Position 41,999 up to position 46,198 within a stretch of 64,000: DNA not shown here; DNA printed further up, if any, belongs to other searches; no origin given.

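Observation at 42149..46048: Single 1299-aa polypeptide fusing an LsrK-like FGGY kinase, a D-2-hydroxyacid dehydrogenase, an SCP2 domain and a class II aldolase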

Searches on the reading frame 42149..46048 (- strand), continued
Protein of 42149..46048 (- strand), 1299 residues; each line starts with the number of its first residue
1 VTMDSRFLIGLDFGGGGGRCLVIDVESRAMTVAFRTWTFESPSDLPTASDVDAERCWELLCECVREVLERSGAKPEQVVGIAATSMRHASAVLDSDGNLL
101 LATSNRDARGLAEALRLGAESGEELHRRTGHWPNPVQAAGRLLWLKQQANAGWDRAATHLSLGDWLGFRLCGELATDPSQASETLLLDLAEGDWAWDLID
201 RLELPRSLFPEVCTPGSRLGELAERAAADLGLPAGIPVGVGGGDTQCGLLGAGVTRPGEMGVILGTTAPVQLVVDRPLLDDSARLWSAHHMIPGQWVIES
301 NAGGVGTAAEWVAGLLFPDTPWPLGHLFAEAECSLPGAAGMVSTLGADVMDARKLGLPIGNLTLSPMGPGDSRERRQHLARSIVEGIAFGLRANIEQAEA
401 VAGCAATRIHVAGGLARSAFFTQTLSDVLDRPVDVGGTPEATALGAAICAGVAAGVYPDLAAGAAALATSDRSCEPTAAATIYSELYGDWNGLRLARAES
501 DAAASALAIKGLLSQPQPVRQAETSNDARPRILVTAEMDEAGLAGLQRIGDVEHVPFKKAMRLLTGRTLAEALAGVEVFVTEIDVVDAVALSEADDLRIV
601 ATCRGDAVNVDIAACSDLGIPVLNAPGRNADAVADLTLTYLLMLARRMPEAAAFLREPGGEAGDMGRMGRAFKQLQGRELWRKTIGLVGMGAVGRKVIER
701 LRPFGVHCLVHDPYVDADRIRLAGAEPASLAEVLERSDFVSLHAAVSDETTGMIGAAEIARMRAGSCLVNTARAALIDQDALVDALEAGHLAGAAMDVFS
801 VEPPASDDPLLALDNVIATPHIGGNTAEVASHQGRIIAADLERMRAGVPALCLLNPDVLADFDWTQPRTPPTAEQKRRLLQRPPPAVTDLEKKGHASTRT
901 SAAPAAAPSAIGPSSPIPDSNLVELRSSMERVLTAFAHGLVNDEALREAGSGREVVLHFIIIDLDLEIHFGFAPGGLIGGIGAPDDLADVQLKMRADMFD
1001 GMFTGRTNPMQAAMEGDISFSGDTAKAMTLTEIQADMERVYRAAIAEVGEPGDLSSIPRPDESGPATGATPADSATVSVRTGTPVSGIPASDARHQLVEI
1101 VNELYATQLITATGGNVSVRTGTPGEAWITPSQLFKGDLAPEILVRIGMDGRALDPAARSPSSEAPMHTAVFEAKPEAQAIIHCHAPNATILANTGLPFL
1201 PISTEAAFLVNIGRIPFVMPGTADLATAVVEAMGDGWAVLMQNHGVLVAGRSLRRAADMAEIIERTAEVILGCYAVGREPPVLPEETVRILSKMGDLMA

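Call 20: search_protein_families(library=pfam, proteins=[L069:8529-9872:+, L069:13839-14900:+, L069:14897-17206:+, L069:17209-19035:+, L069:19088-21070:+, L039:8973-9980:+, L039:16820-17809:+, L024:4646-6343:+, L009:14111-15832:+, L009:16732-17724:+], max_evalue=0.001)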
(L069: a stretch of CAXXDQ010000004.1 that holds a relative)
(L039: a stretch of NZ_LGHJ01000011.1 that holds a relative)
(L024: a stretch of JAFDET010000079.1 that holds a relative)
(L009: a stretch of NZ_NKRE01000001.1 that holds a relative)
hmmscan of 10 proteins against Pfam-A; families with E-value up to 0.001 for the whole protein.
L069:8529-9872:+ (447 aa): 0 families

L069:13839-14900:+ (353 aa): 3 families
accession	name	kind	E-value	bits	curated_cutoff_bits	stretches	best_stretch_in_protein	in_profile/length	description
PF14870.12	PSII_BNR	-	5.3e-20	72.3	27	2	41-155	18-137/303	Photosynthesis system II assembly factor YCF48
PF15902.12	Sortilin-Vps10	-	6.6e-15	55.3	33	0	104-163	3-65/446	Sortilin, neurotensin receptor 3,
PF02012.26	BNR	-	4.5e-07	29.3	27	0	106-115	2-11/12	BNR/Asp-box repeat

L069:14897-17206:+ (769 aa): 1 family
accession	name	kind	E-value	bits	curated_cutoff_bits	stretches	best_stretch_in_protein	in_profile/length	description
PF03176.21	MMPL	-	4.1e-05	23.1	20.5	1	239-407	128-305/333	MMPL family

L069:17209-19035:+ (608 aa): 1 family
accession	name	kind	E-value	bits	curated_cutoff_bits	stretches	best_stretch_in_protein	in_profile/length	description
PF06980.17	DUF1302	-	9.6e-31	107.8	23.2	1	10-608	7-541/541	Protein of unknown function (DUF1302)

L069:19088-21070:+ (660 aa): 2 families
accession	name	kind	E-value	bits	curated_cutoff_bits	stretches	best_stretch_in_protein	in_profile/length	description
PF01314.23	AFOR_C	-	9.1e-85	285.5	27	1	275-652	19-383/385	Aldehyde ferredoxin oxidoreductase, domains 2 & 3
PF02730.20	AFOR_N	-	9e-76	254.5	29.8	1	7-205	1-198/199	Aldehyde ferredoxin oxidoreductase, N-terminal domain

L039:8973-9980:+ (335 aa): 9 families
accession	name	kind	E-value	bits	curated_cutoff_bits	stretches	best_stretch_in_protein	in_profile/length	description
PF04198.19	Sugar-bind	-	2.1e-57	194.7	27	1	76-327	3-253/257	Putative sugar-binding domain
PF04545.22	Sigma70_r4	-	2e-08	34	24.1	1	34-65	15-46/50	Sigma-70, region 4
PF13545.12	HTH_Crp_2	-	5.3e-07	30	27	1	38-72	21-55/70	Crp-like helix-turn-helix domain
PF13384.12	HTH_23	-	2.3e-06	27.7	24.6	1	23-68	2-46/50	Homeodomain-like domain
PF12802.13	MarR_2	-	6.9e-06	26.6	27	1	33-72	13-53/61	MarR family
PF13412.12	HTH_24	-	8.2e-06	25.7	21.9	1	39-70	17-48/48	Winged helix-turn-helix DNA-binding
PF13744.12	HTH_37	-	8.9e-05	22.7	27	1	17-62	9-54/80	Helix-turn-helix domain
PF08281.18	Sigma70_r4_2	-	0.00043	20.3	25.7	0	34-65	21-52/54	Sigma-70, region 4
PF00325.26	Crp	-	0.00098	19.3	21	0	40-67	3-30/32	Bacterial regulatory proteins, crp family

L039:16820-17809:+ (329 aa): 4 families
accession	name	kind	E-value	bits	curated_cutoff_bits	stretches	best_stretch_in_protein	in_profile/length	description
PF00005.33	ABC_tran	-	3.3e-33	115.6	25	1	24-184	1-137/137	ABC transporter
PF08352.17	oligo_HPY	-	3e-16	60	27.1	1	235-300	1-65/65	Oligopeptide/dipeptide transporter, C-terminal region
PF02463.25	SMC_N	-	1.2e-06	28.6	40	1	38-218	28-201/220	RecF/RecN/SMC N terminal domain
PF13304.12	AAA_21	-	0.00017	22.2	27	1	147-219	229-303/304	AAA domain, putative AbiEii toxin, Type IV TA system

L024:4646-6343:+ (565 aa): 2 families
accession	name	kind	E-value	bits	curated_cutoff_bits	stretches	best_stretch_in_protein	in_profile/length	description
PF00501.34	AMP-binding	-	1.1e-83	281.6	29.9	1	52-422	4-384/384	AMP-binding enzyme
PF13193.12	AMP-binding_C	-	6.5e-16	59.5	24.5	1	472-548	1-76/76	AMP-binding enzyme C-terminal domain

L009:14111-15832:+ (573 aa): 1 family
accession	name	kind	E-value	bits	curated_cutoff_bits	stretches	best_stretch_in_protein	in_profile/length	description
PF00171.27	Aldedh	-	1.6e-19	70.2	23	1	183-348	147-296/461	Aldehyde dehydrogenase family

L009:16732-17724:+ (330 aa): 10 families
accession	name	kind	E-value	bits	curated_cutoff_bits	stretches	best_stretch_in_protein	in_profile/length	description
PF01370.27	Epimerase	-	2.4e-26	93.1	20.9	1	3-233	1-240/240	NAD dependent epimerase/dehydratase family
PF01073.25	3Beta_HSD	-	1.9e-17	63.7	22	1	4-130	1-130/280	3-beta hydroxysteroid dehydrogenase/isomerase family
PF13460.12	NAD_binding_10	-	4.2e-14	53.3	27.2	1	7-156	1-133/184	NAD(P)H-binding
PF16363.11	GDP_Man_Dehyd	-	2.6e-12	47.3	27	1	5-165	2-176/332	GDP-mannose 4,6 dehydratase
PF05368.20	NmrA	-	7.8e-12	45.8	27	1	2-78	4-78/298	NmrA-like family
PF07993.18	NAD_binding_4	-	9.9e-11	41.7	20.1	1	5-186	1-218/258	Male sterility protein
PF02719.21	Polysacc_synt_2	-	4.2e-07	29.9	20.2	1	3-120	1-130/293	Polysaccharide biosynthesis protein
PF08659.16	KR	-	1.4e-06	28.8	22.6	1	5-123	5-141/180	KR domain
PF00106.31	adh_short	-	3.1e-05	24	26.6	1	3-72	3-73/195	short chain dehydrogenase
PF04321.23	RmlD_sub_bind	-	0.00046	19.8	27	1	1-110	1-94/287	RmlD substrate binding domain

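Call 31: search_protein_families(library=pfam, proteins=[L070:7568-8515:-, L070:8616-10001:+, L070:13899-16337:+, L070:16353-17183:+, L070:17183-17938:+, L070:17992-19059:+, L070:19010-20551:+, L070:20564-22684:+, L070:22677-23447:+, L070:5854-6942:-], max_evalue=0.001)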
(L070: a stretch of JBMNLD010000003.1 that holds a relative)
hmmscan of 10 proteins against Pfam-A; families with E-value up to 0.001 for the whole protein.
L070:7568-8515:- (315 aa): 5 families
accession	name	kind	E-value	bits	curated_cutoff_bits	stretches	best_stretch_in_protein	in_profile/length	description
PF12833.13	HTH_18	-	6.7e-16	58.8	33.6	1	221-289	6-75/80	Helix-turn-helix domain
PF22200.2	ExsA_N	-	1.7e-12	48.3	27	1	55-178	3-125/136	ExsA N-terminal regulatory domain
PF02311.25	AraC_binding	-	1.8e-09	37.9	21.1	1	37-111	8-83/135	AraC-like ligand binding domain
PF07883.17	Cupin_2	-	6.9e-09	35.7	27.2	1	39-96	8-62/70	Cupin domain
PF00165.29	HTH_AraC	-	2.5e-07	31.1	26.6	0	203-244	1-42/42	Bacterial regulatory helix-turn-helix proteins, AraC family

L070:8616-10001:+ (461 aa): 1 family
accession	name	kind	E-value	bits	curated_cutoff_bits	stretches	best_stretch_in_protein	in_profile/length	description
PF02614.20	UxaC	-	1.2e-151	506.2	25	1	1-454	1-464/464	Glucuronate isomerase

L070:13899-16337:+ (812 aa): 0 families

L070:16353-17183:+ (276 aa): 1 family
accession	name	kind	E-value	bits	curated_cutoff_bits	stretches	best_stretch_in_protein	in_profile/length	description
PF04962.18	KduI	-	1.1e-27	97.4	23.9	1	36-265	13-255/262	KduI/IolB family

L070:17183-17938:+ (251 aa): 4 families
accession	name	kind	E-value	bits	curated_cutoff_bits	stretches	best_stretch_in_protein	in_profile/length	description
PF00106.31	adh_short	-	2.4e-57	194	26.6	1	9-197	1-190/195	short chain dehydrogenase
PF13561.12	adh_short_C2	-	3.6e-56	190.8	27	1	15-248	1-235/236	Enoyl-(Acyl carrier protein) reductase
PF08659.16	KR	-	1e-09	39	22.6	1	11-159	3-152/180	KR domain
PF23441.1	SDR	-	3e-05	24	27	1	159-247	166-254/258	SDR-like rossmann domain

L070:17992-19059:+ (355 aa): 1 family
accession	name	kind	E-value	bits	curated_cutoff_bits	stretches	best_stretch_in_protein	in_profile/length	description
PF07470.19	Glyco_hydro_88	-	2.4e-53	181.8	26.6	1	20-347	21-350/352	Glycosyl Hydrolase Family 88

L070:19010-20551:+ (513 aa): 3 families
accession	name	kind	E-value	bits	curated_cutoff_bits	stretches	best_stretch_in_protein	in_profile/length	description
PF13347.12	MFS_2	-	2.5e-62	211.2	27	1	39-463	2-422/427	MFS/sugar transport protein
PF07690.21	MFS_1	-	2.5e-15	56.7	33.4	1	48-402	10-337/347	Major Facilitator Superfamily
PF03209.21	PUCC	-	2.7e-05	23.8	21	1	62-456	8-389/401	PUCC protein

L070:20564-22684:+ (706 aa): 0 families

L070:22677-23447:+ (256 aa): 1 family
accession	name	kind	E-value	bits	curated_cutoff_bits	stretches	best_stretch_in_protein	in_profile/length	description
PF01261.30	AP_endonuc_2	-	0.0003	21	31.1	1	28-224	4-215/249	Xylose isomerase-like TIM barrel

L070:5854-6942:- (362 aa): 1 family
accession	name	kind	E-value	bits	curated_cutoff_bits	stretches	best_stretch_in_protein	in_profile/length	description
PF00294.29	PfkB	-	3.2e-22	79.7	25.8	1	14-343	5-298/302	pfkB family carbohydrate kinase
